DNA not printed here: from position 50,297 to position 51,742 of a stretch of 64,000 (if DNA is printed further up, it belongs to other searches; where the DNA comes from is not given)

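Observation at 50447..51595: Unusual F-box-Rab-like GTPase fusion with Gln-to-His in the catalytic DTAGQ motif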

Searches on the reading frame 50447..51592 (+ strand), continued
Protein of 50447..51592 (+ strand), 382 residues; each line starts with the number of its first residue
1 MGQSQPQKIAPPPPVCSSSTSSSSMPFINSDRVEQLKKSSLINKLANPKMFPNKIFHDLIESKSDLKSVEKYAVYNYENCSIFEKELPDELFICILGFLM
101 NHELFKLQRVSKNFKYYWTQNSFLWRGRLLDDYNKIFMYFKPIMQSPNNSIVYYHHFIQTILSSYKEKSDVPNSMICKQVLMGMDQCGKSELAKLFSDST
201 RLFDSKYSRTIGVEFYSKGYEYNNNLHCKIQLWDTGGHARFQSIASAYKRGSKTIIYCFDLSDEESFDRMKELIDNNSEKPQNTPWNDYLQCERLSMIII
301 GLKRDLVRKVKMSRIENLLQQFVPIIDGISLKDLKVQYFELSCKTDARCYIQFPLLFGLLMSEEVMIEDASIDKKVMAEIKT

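Call 40: search_protein_families(library=pfam, proteins=[P0048, P0052, P0070, P0065, P0138, P0129, P0083, P0077, P0055, P0051], max_evalue=0.001)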
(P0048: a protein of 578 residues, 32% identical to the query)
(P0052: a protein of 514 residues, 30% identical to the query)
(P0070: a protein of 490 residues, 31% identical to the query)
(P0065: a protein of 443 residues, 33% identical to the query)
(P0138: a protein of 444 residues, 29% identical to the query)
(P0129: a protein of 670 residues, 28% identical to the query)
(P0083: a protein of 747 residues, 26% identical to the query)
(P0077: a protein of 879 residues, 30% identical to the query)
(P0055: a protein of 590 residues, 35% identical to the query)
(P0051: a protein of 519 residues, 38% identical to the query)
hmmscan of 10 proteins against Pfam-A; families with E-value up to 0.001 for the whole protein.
P0048 (578 aa): 8 families
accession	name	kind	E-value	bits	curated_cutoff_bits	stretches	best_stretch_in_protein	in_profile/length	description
PF00071.28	Ras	-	3.3e-99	329.6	21.6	2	202-360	1-159/162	Ras family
PF08477.19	Roc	-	4.7e-61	204.7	27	2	202-316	1-119/119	Ras of Complex, Roc, domain of DAPkinase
PF00025.27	Arf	-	1.1e-31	110.1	22.3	2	190-320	4-130/174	ADP-ribosylation factor family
PF01926.29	MMR_HSR1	-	1.1e-09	38.8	21.9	1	202-314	1-113/113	50S ribosome-binding GTPase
PF00009.33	GTP_EFTU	-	1.3e-09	38.4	26.5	1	234-357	54-182/188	Elongation factor Tu GTP binding domain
PF04670.18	Gtr1_RagA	-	8.8e-07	29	22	0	202-265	1-64/232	Gtr1/RagA G protein conserved region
PF12775.13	AAA_7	-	0.00048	20.1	25.8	0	197-239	30-71/181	P-loop containing dynein motor region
PF03193.22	RsgA_GTPase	-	0.00074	19.8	30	0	284-358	35-105/174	RsgA GTPase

P0052 (514 aa): 9 families
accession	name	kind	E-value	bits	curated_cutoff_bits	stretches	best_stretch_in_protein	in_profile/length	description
PF00071.28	Ras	-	4.5e-107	355.1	21.6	2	261-418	1-158/162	Ras family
PF08477.19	Roc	-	8e-68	226.6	27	2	261-375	1-119/119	Ras of Complex, Roc, domain of DAPkinase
PF00025.27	Arf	-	8.6e-28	97.4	22.3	2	252-380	7-131/174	ADP-ribosylation factor family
PF01926.29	MMR_HSR1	-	1.5e-14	54.5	21.9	2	261-369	1-111/113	50S ribosome-binding GTPase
PF03193.22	RsgA_GTPase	-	8.2e-13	49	30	0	337-416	28-104/174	RsgA GTPase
PF00009.33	GTP_EFTU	-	1.7e-09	37.9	26.5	1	293-417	54-183/188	Elongation factor Tu GTP binding domain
PF02421.24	FeoB_N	-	6.2e-09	36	27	0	261-415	2-155/156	Ferrous iron transport protein B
PF01637.24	ATPase_2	-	4.5e-05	23.8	33.2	0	244-368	6-114/225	ATPase domain predominantly from Archaea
PF12775.13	AAA_7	-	0.00047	20.2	25.8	0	258-300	32-73/181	P-loop containing dynein motor region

P0070 (490 aa): 18 families
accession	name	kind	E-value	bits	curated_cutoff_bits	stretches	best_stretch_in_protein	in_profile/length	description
PF00071.28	Ras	-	1.9e-86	288.1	21.6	2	277-439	1-160/162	Ras family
PF08477.19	Roc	-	5.1e-57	191.7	27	2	277-394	1-119/119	Ras of Complex, Roc, domain of DAPkinase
PF00025.27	Arf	-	8.8e-20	71.3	22.3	2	276-430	15-165/174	ADP-ribosylation factor family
PF01926.29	MMR_HSR1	-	6.3e-07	29.9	21.9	0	22-105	1-85/113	50S ribosome-binding GTPase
PF07728.20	AAA_5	-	7.7e-07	29.6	22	0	279-385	3-102/139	AAA domain (dynein-related subfamily)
PF13401.12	AAA_22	-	6.2e-06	27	27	0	23-54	8-33/130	AAA domain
PF03193.22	RsgA_GTPase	-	9.7e-06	25.9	30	0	381-430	51-99/174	RsgA GTPase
PF20720.3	nSTAND3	-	1.4e-05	25.3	27.2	0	23-63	20-56/155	Novel STAND NTPase 3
PF03029.23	ATP_bind_1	-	1.8e-05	25.1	27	0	306-410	69-183/240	Conserved hypothetical ATP binding protein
PF05729.18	NACHT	-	3.6e-05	24.1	26.7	0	23-43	3-23/167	NACHT domain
PF13191.12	AAA_16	-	5.3e-05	24.2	32.6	0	23-43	27-47/167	AAA ATPase domain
PF13479.12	AAA_24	-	9.3e-05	22.8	27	0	21-40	3-22/195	AAA domain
PF13481.12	AAA_25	-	0.00014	21.9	27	0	10-42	23-55/195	AAA domain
PF06745.19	ATPase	-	0.00019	21.3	26.6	0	23-69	22-68/231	KaiC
PF00009.33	GTP_EFTU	-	0.00043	20.3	26.5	0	308-432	54-179/188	Elongation factor Tu GTP binding domain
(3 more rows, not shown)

P0065 (443 aa): 12 families
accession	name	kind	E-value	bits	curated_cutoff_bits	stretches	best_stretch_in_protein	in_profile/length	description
PF00071.28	Ras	-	1e-87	292.2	21.6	2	103-260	1-158/162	Ras family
PF08477.19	Roc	-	1.2e-56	190.5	27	2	103-217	1-119/119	Ras of Complex, Roc, domain of DAPkinase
PF00025.27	Arf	-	1.5e-16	60.8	22.3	2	93-244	6-151/174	ADP-ribosylation factor family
PF01926.29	MMR_HSR1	-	3.1e-10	40.6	21.9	0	355-413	1-58/113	50S ribosome-binding GTPase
PF03193.22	RsgA_GTPase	-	5.2e-07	30.1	30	0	104-123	109-128/174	RsgA GTPase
PF00009.33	GTP_EFTU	-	2.6e-05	24.3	26.5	0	139-263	58-177/188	Elongation factor Tu GTP binding domain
PF13401.12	AAA_22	-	8.6e-05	23.3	27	0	105-142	9-45/130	AAA domain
PF13191.12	AAA_16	-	0.00011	23.1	32.6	0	356-380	27-51/167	AAA ATPase domain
PF13238.12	AAA_18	-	0.00048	21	29.4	0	104-203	1-67/128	AAA domain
PF12775.13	AAA_7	-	0.00053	20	25.8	0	354-398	34-79/181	P-loop containing dynein motor region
PF03266.21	NTPase_1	-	0.0006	20.1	23.9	0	103-122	1-20/168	NTPase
PF00910.28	RNA_helicase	-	0.00076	20.4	21.5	0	104-123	1-20/105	RNA helicase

P0138 (444 aa): 22 families
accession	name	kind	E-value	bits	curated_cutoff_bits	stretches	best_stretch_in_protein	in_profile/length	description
PF00071.28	Ras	-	1.4e-90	301.5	21.6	2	253-412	1-160/162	Ras family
PF08477.19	Roc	-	9e-46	155.4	27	2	253-367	1-119/119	Ras of Complex, Roc, domain of DAPkinase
PF00025.27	Arf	-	1.1e-22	80.8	22.3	1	252-408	15-170/174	ADP-ribosylation factor family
PF03193.22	RsgA_GTPase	-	7.2e-11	42.6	30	0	354-419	51-115/174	RsgA GTPase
PF04670.18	Gtr1_RagA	-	2.8e-10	40.4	22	1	253-368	1-123/232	Gtr1/RagA G protein conserved region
PF01926.29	MMR_HSR1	-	2.1e-08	34.7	21.9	1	253-350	1-100/113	50S ribosome-binding GTPase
PF00009.33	GTP_EFTU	-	1.8e-07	31.4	26.5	1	288-410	57-184/188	Elongation factor Tu GTP binding domain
PF13191.12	AAA_16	-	5.7e-07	30.6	32.6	0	254-278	27-51/167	AAA ATPase domain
PF13555.12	AAA_29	-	6.7e-07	29.4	27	0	238-268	11-39/61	P-loop containing region of AAA domain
PF13401.12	AAA_22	-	2.2e-06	28.5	27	0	11-32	8-29/130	AAA domain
PF12775.13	AAA_7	-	3e-06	27.3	25.8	0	253-283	35-65/181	P-loop containing dynein motor region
PF02421.24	FeoB_N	-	7.9e-06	25.9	27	0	253-407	2-155/156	Ferrous iron transport protein B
PF13479.12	AAA_24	-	4.9e-05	23.7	27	0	8-34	2-28/195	AAA domain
PF25199.1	nSTAND_NTPase5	-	4.9e-05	23.6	34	0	254-278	44-69/145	Novel STAND NTPase 5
PF05729.18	NACHT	-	6.8e-05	23.2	26.7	0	254-278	3-27/167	NACHT domain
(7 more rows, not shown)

P0129 (670 aa): 5 families
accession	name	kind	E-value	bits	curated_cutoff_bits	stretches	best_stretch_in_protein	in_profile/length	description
PF00071.28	Ras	-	1.9e-76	255.6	21.6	3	501-662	1-161/162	Ras family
PF08477.19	Roc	-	6.9e-33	113.8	27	2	501-616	1-119/119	Ras of Complex, Roc, domain of DAPkinase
PF00025.27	Arf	-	1.4e-22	80.4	22.3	1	500-660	15-173/174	ADP-ribosylation factor family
PF13401.12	AAA_22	-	0.00018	22.3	27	0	502-528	8-33/130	AAA domain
PF01926.29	MMR_HSR1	-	0.00039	21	21.9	0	501-538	1-38/113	50S ribosome-binding GTPase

P0083 (747 aa): 9 families
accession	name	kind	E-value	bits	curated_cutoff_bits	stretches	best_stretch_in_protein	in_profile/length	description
PF00071.28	Ras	-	1.7e-119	395.6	21.6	3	583-743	1-161/162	Ras family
PF08477.19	Roc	-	9.3e-69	229.6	27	3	211-325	1-119/119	Ras of Complex, Roc, domain of DAPkinase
PF00025.27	Arf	-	2.7e-42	144.6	22.3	3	206-336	11-136/174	ADP-ribosylation factor family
PF01926.29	MMR_HSR1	-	1.5e-17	64.2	21.9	2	211-323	1-113/113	50S ribosome-binding GTPase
PF00009.33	GTP_EFTU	-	1.2e-14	54.8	26.5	1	613-740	52-184/188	Elongation factor Tu GTP binding domain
PF03193.22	RsgA_GTPase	-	3.2e-09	37.3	30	0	655-741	24-107/174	RsgA GTPase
PF13401.12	AAA_22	-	6.8e-07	30.1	27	0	584-699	8-127/130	AAA domain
PF10662.15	PduV-EutP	-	2.7e-05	24.4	21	0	583-738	3-141/143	Ethanolamine utilisation - propanediol utilisation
PF02421.24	FeoB_N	-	2.8e-05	24.2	27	0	211-361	2-152/156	Ferrous iron transport protein B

P0077 (879 aa): 7 families
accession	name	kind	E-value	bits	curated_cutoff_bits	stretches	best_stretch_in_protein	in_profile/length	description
PF00071.28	Ras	-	1.2e-93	311.5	21.6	2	611-771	1-157/162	Ras family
PF08477.19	Roc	-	1.3e-58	196.9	27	2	611-729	1-119/119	Ras of Complex, Roc, domain of DAPkinase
PF00025.27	Arf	-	1.1e-22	80.7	22.3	2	233-392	13-170/174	ADP-ribosylation factor family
PF00009.33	GTP_EFTU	-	5.2e-10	39.7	26.5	1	646-762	57-174/188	Elongation factor Tu GTP binding domain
PF20720.3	nSTAND3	-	5.8e-06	26.5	27.2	0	237-265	20-48/155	Novel STAND NTPase 3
PF03029.23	ATP_bind_1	-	1.3e-05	25.6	27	0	642-738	70-176/240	Conserved hypothetical ATP binding protein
PF01926.29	MMR_HSR1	-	4e-05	24.1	21.9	0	612-727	2-113/113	50S ribosome-binding GTPase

P0055 (590 aa): 11 families
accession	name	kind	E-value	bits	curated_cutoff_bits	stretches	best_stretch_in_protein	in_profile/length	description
PF00071.28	Ras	-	2.8e-108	359.1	21.6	2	58-219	1-161/162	Ras family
PF08477.19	Roc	-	2.8e-58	195.8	27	2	58-173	1-119/119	Ras of Complex, Roc, domain of DAPkinase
PF00025.27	Arf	-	3.2e-27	95.6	22.3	2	56-196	14-144/174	ADP-ribosylation factor family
PF02342.23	TerD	-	3.3e-14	53.2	25.3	1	477-587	4-123/187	TerD domain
PF03193.22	RsgA_GTPase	-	6.4e-10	39.6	30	0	155-218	46-108/174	RsgA GTPase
PF04670.18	Gtr1_RagA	-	8.8e-08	32.3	22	1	247-326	3-87/232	Gtr1/RagA G protein conserved region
PF00009.33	GTP_EFTU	-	2.5e-07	30.9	26.5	0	277-367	54-135/188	Elongation factor Tu GTP binding domain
PF01926.29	MMR_HSR1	-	3e-06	27.8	21.9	0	59-171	2-113/113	50S ribosome-binding GTPase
PF09439.16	SRPRB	-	4.7e-05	23.3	25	0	246-334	6-89/178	Signal recognition particle receptor beta subunit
PF00004.35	AAA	-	0.00056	20.8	21.2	0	247-328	2-69/131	ATPase family associated with various cellular activities (AAA)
PF02421.24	FeoB_N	-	0.0007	19.6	27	0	246-301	3-56/156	Ferrous iron transport protein B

P0051 (519 aa): 26 families (the best 25 are shown)
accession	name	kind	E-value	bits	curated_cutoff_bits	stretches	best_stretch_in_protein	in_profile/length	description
PF00071.28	Ras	-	1.3e-139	460.9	21.6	4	149-308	1-160/162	Ras family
PF08477.19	Roc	-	2.3e-67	225.1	27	3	149-263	1-119/119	Ras of Complex, Roc, domain of DAPkinase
PF00025.27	Arf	-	1.6e-27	96.5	22.3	2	148-268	15-131/174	ADP-ribosylation factor family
PF03193.22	RsgA_GTPase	-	8.2e-16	58.8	30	0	332-366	95-128/174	RsgA GTPase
PF01926.29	MMR_HSR1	-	8.4e-10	39.2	21.9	1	150-261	2-113/113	50S ribosome-binding GTPase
PF02421.24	FeoB_N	-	7.3e-09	35.8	27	0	149-302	2-154/156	Ferrous iron transport protein B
PF00009.33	GTP_EFTU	-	8.6e-09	35.7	26.5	1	184-310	57-188/188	Elongation factor Tu GTP binding domain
PF13191.12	AAA_16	-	1.3e-07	32.7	32.6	0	347-395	27-68/167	AAA ATPase domain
PF04670.18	Gtr1_RagA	-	1.3e-07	31.7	22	1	149-268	1-127/232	Gtr1/RagA G protein conserved region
PF03029.23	ATP_bind_1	-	2.2e-06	28.1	27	0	185-298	75-201/240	Conserved hypothetical ATP binding protein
PF13401.12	AAA_22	-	3.4e-06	27.9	27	0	347-378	8-33/130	AAA domain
PF13555.12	AAA_29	-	5.9e-06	26.4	27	0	347-361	25-39/61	P-loop containing region of AAA domain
PF07728.20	AAA_5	-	9.7e-06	26.1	22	0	347-368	2-23/139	AAA domain (dynein-related subfamily)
PF09439.16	SRPRB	-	1.2e-05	25.2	25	1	150-265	6-122/178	Signal recognition particle receptor beta subunit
PF00005.33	ABC_tran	-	2.6e-05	25.3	25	0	150-197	14-62/137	ABC transporter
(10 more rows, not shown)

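Call 44: predict_structure(alignment_id=A1)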
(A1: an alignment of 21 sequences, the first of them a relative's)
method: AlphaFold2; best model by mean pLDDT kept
length: 382 residues; sequences in the alignment: 21
mean_pLDDT: 80.2   pTM: 0.77
mean pLDDT of the five models: 80.2, 73.4, 72.0, 66.8, 65.3
residues with pLDDT >= 90: 122; 70-90: 191; 50-70: 37; < 50: 32
segments of 3 or more residues with pLDDT < 50: 8-28, 64-67, 132-134
pLDDT, mean of each block of 10 residues (from residue 1): 48 38 45 76 84 77 54 79 85 85 82 85 70 70 73 82 89 87 93 90 81 91 83 89 83 95 95 86 90 95 87 93 86 94 79 93 82 60 52
secondary structure, 60 per line:
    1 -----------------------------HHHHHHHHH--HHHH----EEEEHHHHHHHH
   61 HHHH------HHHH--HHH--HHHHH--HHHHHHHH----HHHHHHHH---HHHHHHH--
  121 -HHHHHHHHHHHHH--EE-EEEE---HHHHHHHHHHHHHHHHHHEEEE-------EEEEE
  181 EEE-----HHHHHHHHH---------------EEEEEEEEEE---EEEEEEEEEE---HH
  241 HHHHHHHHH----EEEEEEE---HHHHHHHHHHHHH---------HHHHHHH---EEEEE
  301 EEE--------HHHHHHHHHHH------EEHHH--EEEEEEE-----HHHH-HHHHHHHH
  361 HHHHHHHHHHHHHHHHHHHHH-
elements in order: H30-38 H41-44 E49-52 H53-64 H71-74 H82-86 H89-96 H101-108 H112-118 H122-134 E140-143 H147-164 E165-168 E176-183 H189-197 E213-222 E226-235 H239-249 E254-260 H264-276 H286-292 E296-303 H312-322 E336-342 H348-351 H353-381

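Call 47: fold_search(model_id=the predicted structure, library=pdb)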
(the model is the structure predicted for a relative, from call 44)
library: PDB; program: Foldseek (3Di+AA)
matches with E <= 10: 1952; with E <= 0.001: 1634
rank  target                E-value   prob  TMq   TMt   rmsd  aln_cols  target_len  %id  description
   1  9ikq_B                2.1e-12  1.00  0.38  0.78   4.6       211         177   26  Crystal structure of OPTN LZD in complex with GTP-bound Rab8a(Q67L) (released 2024-12-25)
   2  9ikq_A                2.8e-12  1.00  0.38  0.79   4.3       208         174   27  Crystal structure of OPTN LZD in complex with GTP-bound Rab8a(Q67L) (released 2024-12-25)
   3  9m0o_D                2.8e-12  1.00  0.38  0.78   4.5       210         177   27  Crystal structure of OPTN 138-170 in complex with GTP-bound RAB8A1-176 (Q67L) (released 2025-10-15)
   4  4lhw_D                4.8e-12  1.00  0.38  0.79   3.5       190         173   27  Crystal structure of Rab8 in its active GppNHp-bound form (released 2013-10-09)
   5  6sq2_A                5.7e-12  1.00  0.38  0.78   4.5       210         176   27  Structure of a phosphomimetic switch 2 variant of Rab8a in complex with the phospho-Rab binding domain of RILPL2 (released 2020-09-30)
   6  6rir_A                9.7e-12  1.00  0.39  0.80   3.1       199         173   25  Crystal structure of phosphorylated Rab8a in complex with the Rab-binding domain of RILPL2 (released 2020-01-29)
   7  6yx5_A                9.7e-12  1.00  0.39  0.81   3.5       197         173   26  Structure of DrrA from Legionella pneumophilia in complex with human Rab8a (released 2020-12-23)
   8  5szh_B                1.0e-11  1.00  0.37  0.74   4.3       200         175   25  Structure of human Rab1b in complex with the bMERB domain of Mical-cL (released 2016-08-24)
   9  3tnf_A                1.2e-11  1.00  0.38  0.80   3.5       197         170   27  LidA from Legionella in complex with active Rab8a (released 2011-11-02)
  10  3bc1_E                1.2e-11  1.00  0.37  0.75   4.2       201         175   26  Crystal Structure of the complex Rab27a-Slp2a (released 2008-09-02)
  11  6rir_B                1.5e-11  1.00  0.38  0.79   4.4       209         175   26  Crystal structure of phosphorylated Rab8a in complex with the Rab-binding domain of RILPL2 (released 2020-01-29)
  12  6whe_A                1.7e-11  1.00  0.39  0.81   3.5       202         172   26  Structure of phosphomimetic Rab8a GTPase (T72E) in the GTP-bound state (released 2021-03-10)
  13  8a4a_B                1.8e-11  1.00  0.37  0.78   3.4       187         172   24  Structure of human Rep15 in complex with bovine Rab3C. (released 2022-08-10)
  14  3tkl_A                1.8e-11  1.00  0.38  0.78   4.0       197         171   25  Crystal structure of the GTP-bound Rab1a in complex with the coiled-coil domain of LidA from Legionella pneumophila (released 2012-06-27)
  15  2ew1                  1.9e-11  1.00  0.37  0.77   4.2       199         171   29  Crystal Structure of Rab30 in complex with a GTP analogue (released 2005-11-08)
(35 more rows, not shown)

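Call 49: list_cluster_members(proteins=[P0021, P0023, P0031, P0033, P0035, P0041, P0042, P0124, P0134, P0027])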
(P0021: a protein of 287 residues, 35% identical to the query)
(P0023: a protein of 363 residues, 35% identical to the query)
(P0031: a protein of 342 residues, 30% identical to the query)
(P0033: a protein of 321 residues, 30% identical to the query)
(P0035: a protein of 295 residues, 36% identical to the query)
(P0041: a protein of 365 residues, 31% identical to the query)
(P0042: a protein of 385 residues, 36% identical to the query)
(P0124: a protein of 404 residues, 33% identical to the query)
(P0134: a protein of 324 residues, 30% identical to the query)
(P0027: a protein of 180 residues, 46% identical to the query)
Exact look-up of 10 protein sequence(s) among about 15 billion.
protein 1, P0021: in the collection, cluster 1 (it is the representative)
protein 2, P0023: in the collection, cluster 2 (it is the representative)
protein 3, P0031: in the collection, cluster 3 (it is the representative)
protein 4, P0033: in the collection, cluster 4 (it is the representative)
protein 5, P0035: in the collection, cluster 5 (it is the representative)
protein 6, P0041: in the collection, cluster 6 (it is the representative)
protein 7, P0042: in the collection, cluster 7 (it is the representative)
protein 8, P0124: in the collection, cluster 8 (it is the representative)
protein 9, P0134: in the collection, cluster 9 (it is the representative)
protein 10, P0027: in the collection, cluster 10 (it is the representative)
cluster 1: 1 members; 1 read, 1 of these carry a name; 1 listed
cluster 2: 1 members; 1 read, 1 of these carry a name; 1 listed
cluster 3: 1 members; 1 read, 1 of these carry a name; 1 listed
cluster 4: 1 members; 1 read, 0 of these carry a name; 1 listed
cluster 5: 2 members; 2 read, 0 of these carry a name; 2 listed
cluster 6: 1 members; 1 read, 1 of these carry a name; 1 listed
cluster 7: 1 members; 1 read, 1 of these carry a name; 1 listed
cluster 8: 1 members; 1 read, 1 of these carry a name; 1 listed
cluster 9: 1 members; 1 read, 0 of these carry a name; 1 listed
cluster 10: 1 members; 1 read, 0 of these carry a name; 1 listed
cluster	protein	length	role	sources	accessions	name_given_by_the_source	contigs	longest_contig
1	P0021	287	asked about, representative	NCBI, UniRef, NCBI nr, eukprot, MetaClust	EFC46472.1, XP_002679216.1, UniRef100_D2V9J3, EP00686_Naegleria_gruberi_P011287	predicted protein [Naegleria gruberi] | Predicted protein n=1 Tax=Naegleria gruberi TaxID=5762 RepID=D2V9J3_NAEGR | uncharacterized protein NAEGRDRAFT_65463 [Naegleria gruberi]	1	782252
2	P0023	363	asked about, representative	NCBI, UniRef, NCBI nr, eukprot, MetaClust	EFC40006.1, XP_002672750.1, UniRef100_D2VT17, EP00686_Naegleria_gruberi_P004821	rab family small GTPase [Naegleria gruberi] | Rab family small GTPase n=1 Tax=Naegleria gruberi TaxID=5762 RepID=D2VT17_NAEGR | XP_002672750.1 rab family small GTPase [Naegleria gruberi strain NEG-M]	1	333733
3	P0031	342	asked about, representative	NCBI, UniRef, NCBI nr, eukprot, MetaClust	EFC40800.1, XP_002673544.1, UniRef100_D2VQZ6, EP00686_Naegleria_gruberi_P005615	F-box-containing protein [Naegleria gruberi] | F-box-containing protein n=1 Tax=Naegleria gruberi TaxID=5762 RepID=D2VQZ6_NAEGR | XP_002673544.1 F-box-containing protein [Naegleria gruberi strain NEG-M]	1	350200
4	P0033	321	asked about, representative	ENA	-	-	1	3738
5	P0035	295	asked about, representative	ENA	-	-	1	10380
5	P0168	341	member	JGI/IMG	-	-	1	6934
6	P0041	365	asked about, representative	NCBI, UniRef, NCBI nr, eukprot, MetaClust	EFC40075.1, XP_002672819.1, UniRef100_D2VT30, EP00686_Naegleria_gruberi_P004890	small GTPase [Naegleria gruberi] | Small GTPase n=1 Tax=Naegleria gruberi TaxID=5762 RepID=D2VT30_NAEGR | XP_002672819.1 small GTPase [Naegleria gruberi]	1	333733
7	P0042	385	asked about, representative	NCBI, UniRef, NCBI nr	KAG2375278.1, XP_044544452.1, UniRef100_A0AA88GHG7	hypothetical protein C9374_009901 [Naegleria lovaniensis] | F-box domain-containing protein n=1 Tax=Naegleria lovaniensis TaxID=51637 ... | uncharacterized protein C9374_009901 [Naegleria lovaniensis]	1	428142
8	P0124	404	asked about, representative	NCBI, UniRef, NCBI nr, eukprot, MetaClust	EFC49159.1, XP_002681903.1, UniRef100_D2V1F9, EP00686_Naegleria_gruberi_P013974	rab family member [Naegleria gruberi] | Rab family member n=1 Tax=Naegleria gruberi TaxID=5762 RepID=D2V1F9_NAEGR | XP_002681903.1 rab family member [Naegleria gruberi strain NEG-M]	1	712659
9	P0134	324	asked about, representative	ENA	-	-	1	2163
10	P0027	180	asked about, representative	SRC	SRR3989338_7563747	-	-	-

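Call 64: find_related_loci(query=window:50447-51592:+, collection=genome_contigs, flank=1500)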
Query window:50447-51592:+ (382 aa) in genome_contigs; peptide patterns used: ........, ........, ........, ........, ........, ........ (x = any residue, [..] = any of these).
35 stretches matched a pattern, but none encodes a relative of the query by tblastn (E <= 1e-3).
